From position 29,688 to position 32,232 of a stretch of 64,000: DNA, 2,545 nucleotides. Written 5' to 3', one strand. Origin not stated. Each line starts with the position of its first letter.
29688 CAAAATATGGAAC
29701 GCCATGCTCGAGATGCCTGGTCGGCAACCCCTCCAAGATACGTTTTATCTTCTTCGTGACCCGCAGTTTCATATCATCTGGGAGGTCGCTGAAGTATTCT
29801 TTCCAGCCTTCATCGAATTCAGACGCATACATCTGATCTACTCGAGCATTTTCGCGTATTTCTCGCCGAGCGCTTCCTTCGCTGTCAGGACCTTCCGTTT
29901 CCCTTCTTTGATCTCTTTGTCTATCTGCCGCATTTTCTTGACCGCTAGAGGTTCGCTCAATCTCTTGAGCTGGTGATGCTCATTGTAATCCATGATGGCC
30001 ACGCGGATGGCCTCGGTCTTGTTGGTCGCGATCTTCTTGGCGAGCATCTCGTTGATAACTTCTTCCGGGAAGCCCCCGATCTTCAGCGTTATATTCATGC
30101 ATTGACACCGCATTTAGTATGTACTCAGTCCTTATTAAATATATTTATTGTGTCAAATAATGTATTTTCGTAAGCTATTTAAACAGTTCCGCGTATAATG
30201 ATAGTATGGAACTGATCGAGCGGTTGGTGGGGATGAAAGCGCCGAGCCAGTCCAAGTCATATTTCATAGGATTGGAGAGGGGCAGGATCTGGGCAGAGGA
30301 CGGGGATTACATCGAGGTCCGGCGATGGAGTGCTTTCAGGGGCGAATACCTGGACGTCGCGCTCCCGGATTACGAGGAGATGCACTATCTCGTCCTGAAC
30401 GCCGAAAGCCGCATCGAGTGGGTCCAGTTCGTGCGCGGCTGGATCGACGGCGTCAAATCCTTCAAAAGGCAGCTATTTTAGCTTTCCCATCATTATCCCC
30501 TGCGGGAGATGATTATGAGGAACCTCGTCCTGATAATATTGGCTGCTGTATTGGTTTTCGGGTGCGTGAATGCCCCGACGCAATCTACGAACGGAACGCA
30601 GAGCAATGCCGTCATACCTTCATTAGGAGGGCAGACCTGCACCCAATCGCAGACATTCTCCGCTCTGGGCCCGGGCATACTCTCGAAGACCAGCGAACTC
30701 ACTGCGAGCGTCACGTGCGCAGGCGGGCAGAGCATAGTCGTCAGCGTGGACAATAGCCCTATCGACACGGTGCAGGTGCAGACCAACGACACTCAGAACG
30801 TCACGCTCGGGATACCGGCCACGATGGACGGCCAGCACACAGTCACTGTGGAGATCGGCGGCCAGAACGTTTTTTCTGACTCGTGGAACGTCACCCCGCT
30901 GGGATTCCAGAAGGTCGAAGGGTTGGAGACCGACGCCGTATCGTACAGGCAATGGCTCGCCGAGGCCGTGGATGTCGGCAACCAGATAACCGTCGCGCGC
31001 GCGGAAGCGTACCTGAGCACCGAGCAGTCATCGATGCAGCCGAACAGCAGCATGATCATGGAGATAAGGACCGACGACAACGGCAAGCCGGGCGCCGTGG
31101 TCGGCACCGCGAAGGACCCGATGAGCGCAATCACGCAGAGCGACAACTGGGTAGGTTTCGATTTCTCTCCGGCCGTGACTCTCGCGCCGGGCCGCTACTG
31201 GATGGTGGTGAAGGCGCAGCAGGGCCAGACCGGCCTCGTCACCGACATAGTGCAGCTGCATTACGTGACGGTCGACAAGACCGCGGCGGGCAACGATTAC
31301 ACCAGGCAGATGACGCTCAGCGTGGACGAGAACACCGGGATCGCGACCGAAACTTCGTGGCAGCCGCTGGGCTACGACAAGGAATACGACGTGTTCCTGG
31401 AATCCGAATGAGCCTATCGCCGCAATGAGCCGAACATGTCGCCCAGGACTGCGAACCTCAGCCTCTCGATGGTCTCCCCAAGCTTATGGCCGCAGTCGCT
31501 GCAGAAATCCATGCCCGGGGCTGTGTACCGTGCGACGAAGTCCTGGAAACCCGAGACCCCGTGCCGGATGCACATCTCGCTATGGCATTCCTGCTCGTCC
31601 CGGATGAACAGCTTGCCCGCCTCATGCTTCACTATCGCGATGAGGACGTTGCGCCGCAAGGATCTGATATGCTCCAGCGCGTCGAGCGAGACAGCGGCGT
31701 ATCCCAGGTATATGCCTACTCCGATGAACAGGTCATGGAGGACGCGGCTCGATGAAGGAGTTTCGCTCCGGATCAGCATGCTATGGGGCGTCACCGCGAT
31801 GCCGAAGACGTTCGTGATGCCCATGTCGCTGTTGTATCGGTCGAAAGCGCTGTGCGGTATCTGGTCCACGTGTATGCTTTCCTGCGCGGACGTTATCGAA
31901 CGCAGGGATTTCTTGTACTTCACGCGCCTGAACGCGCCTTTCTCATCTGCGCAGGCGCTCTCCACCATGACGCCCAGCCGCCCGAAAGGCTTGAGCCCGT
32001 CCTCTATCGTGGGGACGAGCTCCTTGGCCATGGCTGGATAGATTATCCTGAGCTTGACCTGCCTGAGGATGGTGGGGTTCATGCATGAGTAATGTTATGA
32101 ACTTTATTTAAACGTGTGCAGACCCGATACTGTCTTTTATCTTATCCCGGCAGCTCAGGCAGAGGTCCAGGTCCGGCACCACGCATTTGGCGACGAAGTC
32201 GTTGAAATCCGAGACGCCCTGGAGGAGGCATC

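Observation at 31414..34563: Five tandem archaemetzincin-like genes that all lack the catalytic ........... motif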

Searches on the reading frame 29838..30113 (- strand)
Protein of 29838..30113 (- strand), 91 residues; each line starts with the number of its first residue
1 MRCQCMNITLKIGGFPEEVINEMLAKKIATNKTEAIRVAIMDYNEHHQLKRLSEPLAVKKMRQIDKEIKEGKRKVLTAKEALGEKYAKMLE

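Call 21: search_protein_families(library=pfam, max_evalue=0.01, proteins=[window:29838-30113:-])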
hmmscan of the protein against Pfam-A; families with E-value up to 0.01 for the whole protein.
window:29838-30113:- (91 aa): 0 families

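Call 59: search_protein_families(library=ncbifam, max_evalue=0.01, proteins=[window:29838-30113:-])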
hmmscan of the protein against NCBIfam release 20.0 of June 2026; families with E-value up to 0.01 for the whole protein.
window:29838-30113:- (91 aa): 1 family
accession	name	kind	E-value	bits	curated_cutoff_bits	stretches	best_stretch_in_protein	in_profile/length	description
NF053561.1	Rkd2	equivalog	0.0055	16.4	290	1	25-82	116-173/196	arcadin-2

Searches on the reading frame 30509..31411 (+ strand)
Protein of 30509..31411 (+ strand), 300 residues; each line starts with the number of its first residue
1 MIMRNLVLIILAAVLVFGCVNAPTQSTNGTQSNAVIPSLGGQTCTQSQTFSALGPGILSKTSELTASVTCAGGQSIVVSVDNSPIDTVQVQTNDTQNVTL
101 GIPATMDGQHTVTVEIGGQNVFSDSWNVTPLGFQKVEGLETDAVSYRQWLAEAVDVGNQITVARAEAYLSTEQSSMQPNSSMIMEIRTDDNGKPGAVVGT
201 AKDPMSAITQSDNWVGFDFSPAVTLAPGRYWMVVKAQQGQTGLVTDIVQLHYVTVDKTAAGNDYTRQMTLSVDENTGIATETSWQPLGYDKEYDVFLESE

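Call 21: search_protein_families(library=pfam, max_evalue=0.01, proteins=[window:30509-31411:+])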
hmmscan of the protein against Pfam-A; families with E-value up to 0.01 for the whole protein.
window:30509-31411:+ (300 aa): 0 families

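Call 58: search_protein_families(library=padloc, max_evalue=0.01, proteins=[window:30509-31411:+])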
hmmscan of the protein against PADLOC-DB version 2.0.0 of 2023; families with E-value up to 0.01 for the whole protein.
window:30509-31411:+ (300 aa): 0 families

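Call 59: search_protein_families(library=ncbifam, max_evalue=0.01, proteins=[window:30509-31411:+])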
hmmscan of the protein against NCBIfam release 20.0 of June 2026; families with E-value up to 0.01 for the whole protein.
window:30509-31411:+ (300 aa): 1 family
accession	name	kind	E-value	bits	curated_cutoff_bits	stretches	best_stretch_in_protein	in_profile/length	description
NF041539.1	choice_anch_R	domain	1e-06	28.8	30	1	164-240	36-107/155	choice-of-anchor R domain-containing protein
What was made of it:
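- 30509..31411 (+): Context and boundary: a 300-aa gene for a predicted secreted or lipoprotein-like protein, convergent with g1 and 2 nt away. In other Micrarchaeota it directly abuts the HTH gene. NCBIfam choice-of-anchor R domain at E 1e-6, just under the cutoff (call 59).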

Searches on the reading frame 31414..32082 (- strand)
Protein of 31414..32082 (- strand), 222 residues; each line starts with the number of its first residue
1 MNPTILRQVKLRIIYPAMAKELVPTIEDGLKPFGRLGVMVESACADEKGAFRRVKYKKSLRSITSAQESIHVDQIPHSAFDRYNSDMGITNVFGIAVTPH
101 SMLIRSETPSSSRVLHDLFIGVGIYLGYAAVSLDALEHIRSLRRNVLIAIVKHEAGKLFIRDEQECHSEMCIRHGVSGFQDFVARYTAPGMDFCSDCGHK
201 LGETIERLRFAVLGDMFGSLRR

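Call 4: search_protein_families(library=pfam, max_evalue=10, proteins=[window:31414-32082:-])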
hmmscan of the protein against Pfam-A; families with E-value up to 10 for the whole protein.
window:31414-32082:- (222 aa): 1 family
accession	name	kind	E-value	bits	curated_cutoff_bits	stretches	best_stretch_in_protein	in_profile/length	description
PF13728.12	TraF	-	0.03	14.6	23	1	70-125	165-208/224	F plasmid transfer operon protein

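Call 5: search_protein_families(library=ncbifam, max_evalue=10, proteins=[window:31414-32082:-])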
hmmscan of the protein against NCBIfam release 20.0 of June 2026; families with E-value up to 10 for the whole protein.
window:31414-32082:- (222 aa): 0 families

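Call 7: search_solved_structures(query=A1, max_evalue=10, show_alignments=3)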
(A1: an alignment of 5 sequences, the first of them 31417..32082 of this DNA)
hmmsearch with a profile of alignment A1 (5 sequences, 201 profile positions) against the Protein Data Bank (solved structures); distinct sequences matched with E-value up to 10: 2.
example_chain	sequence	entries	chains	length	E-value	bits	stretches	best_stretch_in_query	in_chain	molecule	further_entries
3zvs_A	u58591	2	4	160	1.5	11.6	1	149-185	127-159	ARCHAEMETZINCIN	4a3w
4axq_A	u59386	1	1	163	1.6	11.5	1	149-185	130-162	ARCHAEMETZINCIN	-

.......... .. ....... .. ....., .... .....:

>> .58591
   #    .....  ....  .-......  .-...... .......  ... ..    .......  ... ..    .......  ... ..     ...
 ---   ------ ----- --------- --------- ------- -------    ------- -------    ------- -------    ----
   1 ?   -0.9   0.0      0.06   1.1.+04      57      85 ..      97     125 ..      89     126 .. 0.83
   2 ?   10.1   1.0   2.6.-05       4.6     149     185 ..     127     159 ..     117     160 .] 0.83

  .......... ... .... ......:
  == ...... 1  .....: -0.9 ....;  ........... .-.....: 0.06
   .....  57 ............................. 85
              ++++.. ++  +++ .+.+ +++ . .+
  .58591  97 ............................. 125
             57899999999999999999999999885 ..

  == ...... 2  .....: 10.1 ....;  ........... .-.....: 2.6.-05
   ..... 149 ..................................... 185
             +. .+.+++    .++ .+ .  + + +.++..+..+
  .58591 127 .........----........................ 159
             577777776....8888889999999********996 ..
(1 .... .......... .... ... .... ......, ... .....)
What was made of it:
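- On Archaemetzincin / peptidase M54: The direct profile of the five against the PDB returns only AmzA, but at E 1.5 (call 7).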

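Call 8: find_homologous_proteins(query=A1, max_evalue=0.001)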
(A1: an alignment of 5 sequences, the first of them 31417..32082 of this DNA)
Query A1 (5 sequences) (222 aa, profile of the alignment): 8 proteins with E <= 0.001 among 4221 candidates.
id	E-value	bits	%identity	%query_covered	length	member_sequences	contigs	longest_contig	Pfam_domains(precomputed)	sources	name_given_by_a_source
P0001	3.3e-84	300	35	91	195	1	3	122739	-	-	-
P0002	5.3e-63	230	34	91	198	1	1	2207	-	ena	-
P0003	6.1e-59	217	32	70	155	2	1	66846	-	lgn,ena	-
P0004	2.5e-58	215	37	71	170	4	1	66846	-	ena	-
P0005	4.5e-52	195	35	94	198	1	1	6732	-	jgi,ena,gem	-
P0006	6.6e-51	191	38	90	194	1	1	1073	-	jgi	jgi:hypothetical protein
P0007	1.9e-47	180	58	100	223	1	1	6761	-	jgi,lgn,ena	-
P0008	9.6e-41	158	99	61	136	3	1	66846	-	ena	-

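Call 19: find_encoding_contigs(protein=P0001, flank=10000, max_places=6)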
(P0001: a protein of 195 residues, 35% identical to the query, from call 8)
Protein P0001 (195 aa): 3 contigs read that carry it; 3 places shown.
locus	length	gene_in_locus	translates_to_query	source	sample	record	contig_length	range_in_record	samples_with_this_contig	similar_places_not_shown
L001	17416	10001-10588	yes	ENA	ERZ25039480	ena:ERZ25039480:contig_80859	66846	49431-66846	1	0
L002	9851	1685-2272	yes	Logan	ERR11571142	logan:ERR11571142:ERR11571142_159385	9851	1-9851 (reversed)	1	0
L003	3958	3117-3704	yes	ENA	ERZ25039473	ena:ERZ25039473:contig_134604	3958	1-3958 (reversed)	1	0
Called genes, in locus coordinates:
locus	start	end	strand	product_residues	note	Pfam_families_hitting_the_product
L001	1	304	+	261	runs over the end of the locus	PF12146:Hydrolase_4 (weak), PF00561:Abhydrolase_1 (weak), PF12697:Abhydrolase_6 (weak)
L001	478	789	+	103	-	-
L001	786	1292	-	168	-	-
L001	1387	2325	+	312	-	-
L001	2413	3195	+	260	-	-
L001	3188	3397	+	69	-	-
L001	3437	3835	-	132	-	PF01556:DnaJ_C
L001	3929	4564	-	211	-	PF00226:DnaJ, PF00684:DnaJ_CXXCXGXG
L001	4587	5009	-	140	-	-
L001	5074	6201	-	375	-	PF00012:HSP70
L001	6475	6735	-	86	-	PF00012:HSP70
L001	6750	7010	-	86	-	PF00012:HSP70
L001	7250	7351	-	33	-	-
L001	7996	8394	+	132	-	-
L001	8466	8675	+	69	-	-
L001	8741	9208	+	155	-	-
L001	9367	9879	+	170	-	-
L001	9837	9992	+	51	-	-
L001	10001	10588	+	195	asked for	-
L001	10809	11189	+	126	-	-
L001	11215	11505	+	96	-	-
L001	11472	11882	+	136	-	-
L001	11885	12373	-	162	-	-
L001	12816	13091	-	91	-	-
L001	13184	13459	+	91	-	-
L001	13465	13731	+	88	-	-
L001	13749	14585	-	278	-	-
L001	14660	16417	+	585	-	PF26591:DUF8186_C (faint), PF13365:Trypsin_2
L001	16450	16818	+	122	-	-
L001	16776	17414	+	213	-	?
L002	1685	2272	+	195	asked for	-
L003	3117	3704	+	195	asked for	-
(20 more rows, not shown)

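Call 20: find_encoding_contigs(protein=P0007, flank=10000, max_places=6)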
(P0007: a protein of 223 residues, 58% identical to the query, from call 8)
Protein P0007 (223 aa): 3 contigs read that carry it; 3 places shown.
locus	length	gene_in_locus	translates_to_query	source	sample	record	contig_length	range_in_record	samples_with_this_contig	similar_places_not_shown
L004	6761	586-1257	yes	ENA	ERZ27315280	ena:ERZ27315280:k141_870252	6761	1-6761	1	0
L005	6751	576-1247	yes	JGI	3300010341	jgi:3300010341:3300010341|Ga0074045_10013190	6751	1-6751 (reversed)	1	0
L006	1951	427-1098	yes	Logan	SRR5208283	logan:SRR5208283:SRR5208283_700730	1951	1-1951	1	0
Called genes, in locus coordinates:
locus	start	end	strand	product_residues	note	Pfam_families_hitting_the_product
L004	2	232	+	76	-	?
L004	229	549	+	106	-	-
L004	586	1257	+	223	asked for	-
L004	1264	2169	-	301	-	-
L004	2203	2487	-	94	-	-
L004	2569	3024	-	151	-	-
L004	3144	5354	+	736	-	PF01580:FtsK_SpoIIIE (faint), PF05872:HerA_C (faint), PF01935:DUF87 (weak), PF12846:AAA_10 (faint)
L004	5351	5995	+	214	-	-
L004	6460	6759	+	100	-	?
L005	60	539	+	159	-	-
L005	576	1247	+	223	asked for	-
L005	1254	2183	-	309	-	-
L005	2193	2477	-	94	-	-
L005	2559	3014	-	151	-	-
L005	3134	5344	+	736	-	PF01580:FtsK_SpoIIIE (faint), PF05872:HerA_C (faint), PF01935:DUF87, PF12846:AAA_10 (faint)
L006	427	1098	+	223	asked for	-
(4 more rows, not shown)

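Call 36: find_encoding_contigs(protein=P0005, flank=10000, max_places=4)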
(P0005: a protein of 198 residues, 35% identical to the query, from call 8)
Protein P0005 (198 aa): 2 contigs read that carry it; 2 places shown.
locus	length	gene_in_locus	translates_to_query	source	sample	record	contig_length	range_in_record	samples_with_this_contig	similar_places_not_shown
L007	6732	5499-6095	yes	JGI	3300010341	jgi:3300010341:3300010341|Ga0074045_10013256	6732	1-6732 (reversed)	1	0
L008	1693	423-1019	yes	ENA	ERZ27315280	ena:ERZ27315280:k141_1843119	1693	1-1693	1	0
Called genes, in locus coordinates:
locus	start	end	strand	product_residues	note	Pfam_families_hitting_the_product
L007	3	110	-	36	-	?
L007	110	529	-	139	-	PF01850:PIN, PF13470:PIN_3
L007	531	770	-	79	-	PF04014:MazE_antitoxin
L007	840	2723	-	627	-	PF00012:HSP70, PF06723:MreB_Mbl, PF02782:FGGY_C (weak)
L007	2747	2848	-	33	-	-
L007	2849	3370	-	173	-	PF01025:GrpE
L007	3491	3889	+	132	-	-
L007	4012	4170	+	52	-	-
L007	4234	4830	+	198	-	-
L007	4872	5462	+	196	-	-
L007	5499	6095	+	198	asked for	-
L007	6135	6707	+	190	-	-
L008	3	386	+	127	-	?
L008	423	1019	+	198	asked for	-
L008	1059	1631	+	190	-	-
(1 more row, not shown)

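Call 58: search_protein_families(library=padloc, max_evalue=0.01, proteins=[window:31414-32082:-])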
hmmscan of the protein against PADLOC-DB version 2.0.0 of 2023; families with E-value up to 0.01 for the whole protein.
window:31414-32082:- (222 aa): 0 families

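Call 75: predict_structure(alignment_id=A6)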
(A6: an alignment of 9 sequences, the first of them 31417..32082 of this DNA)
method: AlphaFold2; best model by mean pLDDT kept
length: 222 residues; sequences in the alignment: 9
mean_pLDDT: 80.9   pTM: 0.81
mean pLDDT of the five models: 80.9, 75.2, 73.4, 62.2, 46.2
residues with pLDDT >= 90: 99; 70-90: 73; 50-70: 24; < 50: 26
segments of 3 or more residues with pLDDT < 50: 82-87, 109-115, 213-222
pLDDT, mean of each block of 10 residues (from residue 1): 69 97 95 93 96 91 93 71 53 94 68 55 89 85 88 92 81 79 75 91 89 47 34
secondary structure, 60 per line:
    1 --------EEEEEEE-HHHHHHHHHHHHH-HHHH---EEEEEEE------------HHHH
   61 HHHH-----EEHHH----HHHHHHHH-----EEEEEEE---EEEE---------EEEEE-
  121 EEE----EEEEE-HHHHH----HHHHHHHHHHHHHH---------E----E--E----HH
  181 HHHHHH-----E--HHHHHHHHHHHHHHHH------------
elements in order: E9-15 H17-29 H31-34 E38-44 H57-64 H79-86 E92-98 E102-105 E115-119 E121-123 E128-132 H134-138 H143-156 H179-186 H195-210

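Call 78: fold_search(model_id=the predicted structure, library=pdb)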
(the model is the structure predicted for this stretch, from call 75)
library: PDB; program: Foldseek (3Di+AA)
matches with E <= 10: 1311; with E <= 0.001: 1
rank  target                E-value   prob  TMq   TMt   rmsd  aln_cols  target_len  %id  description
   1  2x7m                  4.3e-07  1.00  0.49  0.59   6.9       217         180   15  Crystal structure of Archaemetzincin (amzA) from Methanopyrus kandleri at 1.5 A resolution (released 2010-06-09)
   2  4hx3_A                2.2e-02  0.98  0.40  0.60   5.4       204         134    8  Crystal structure of Streptomyces caespitosus sermetstatin in complex with S. caespitosus snapalysin (released 2012-12-05)
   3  7k15                  3.4e-02  0.23  0.26  0.14  25.4       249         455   11  Crystal structure of the Human Leukotriene B4 Receptor 1 in Complex with Selective Antagonist MK-D-046 (released 2021-02-17)
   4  6n71_B                5.5e-02  0.06  0.14  0.11  18.3       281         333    9  Crystal Structure of ATPase delta1-79 Spa47 R191E (released 2019-06-19)
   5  4hx3_G                5.8e-02  0.94  0.41  0.61   5.2       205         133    8  Crystal structure of Streptomyces caespitosus sermetstatin in complex with S. caespitosus snapalysin (released 2012-12-05)
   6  1kuh                  6.2e-02  0.95  0.41  0.63   4.9       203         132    7  ZINC PROTEASE FROM STREPTOMYCES CAESPITOSUS (released 1997-03-12)
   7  5lji_A                8.0e-02  0.30  0.18  0.26   9.8       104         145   14  Streptococcus pneumonia TIGR4 flavodoxin: structural and biophysical characterization of a novel drug target (released 2016-08-31)
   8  7epf                  1.0e-01  0.14  0.22  0.15  15.1       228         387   10  Crystal structure of mGlu2 bound to NAM597 (released 2021-06-23)
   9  1akt                  1.1e-01  0.18  0.17  0.23  10.8       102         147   13  G61N OXIDIZED FLAVODOXIN MUTANT (released 1998-05-27)
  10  5veg_A                1.2e-01  0.33  0.20  0.28   8.9       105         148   12  Structure of a Short-Chain Flavodoxin Associated with a Non-Canonical PDU Bacterial Microcompartment (released 2017-10-11)
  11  1ydg_A                1.3e-01  0.11  0.21  0.23  13.8       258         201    9  Crystal Structure of Trp repressor binding protein WrbA (released 2005-01-04)
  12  6li1                  1.3e-01  0.08  0.19  0.11  19.8       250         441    9  Crystal structure of GPR52 ligand free form with flavodoxin fusion (released 2020-02-26)
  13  1bu5_A                1.4e-01  0.20  0.24  0.32  10.0       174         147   11  X-RAY CRYSTAL STRUCTURE OF THE DESULFOVIBRIO VULGARIS (HILDENBOROUGH) APOFLAVODOXIN-RIBOFLAVIN COMPLEX (released 1999-02-09)
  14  5ljl                  1.4e-01  0.13  0.21  0.27  12.0       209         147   10  Streptococcus pneumonia TIGR4 flavodoxin: structural and biophysical characterization of a novel drug target (released 2016-08-31)
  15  9nt3_A                1.4e-01  0.11  0.18  0.16  13.8       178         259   12  Crystal structure of apo ecLacI transcription factor ancestor 1 (released 2025-06-18)
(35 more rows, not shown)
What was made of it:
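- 31414..32082 (-): g1, 222 aa. The most divergent paralog, with a C-terminal extension (............). Motif columns H,E,K and E before the first Cys. Cys4 is CHSEMC...FCSDC, and the Met-turn Met is lost (CIR). AF2 pLDDT 80.9, Foldseek top hit MkAmzA 2x7m at E 4.3e-7 (calls 75, 78).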
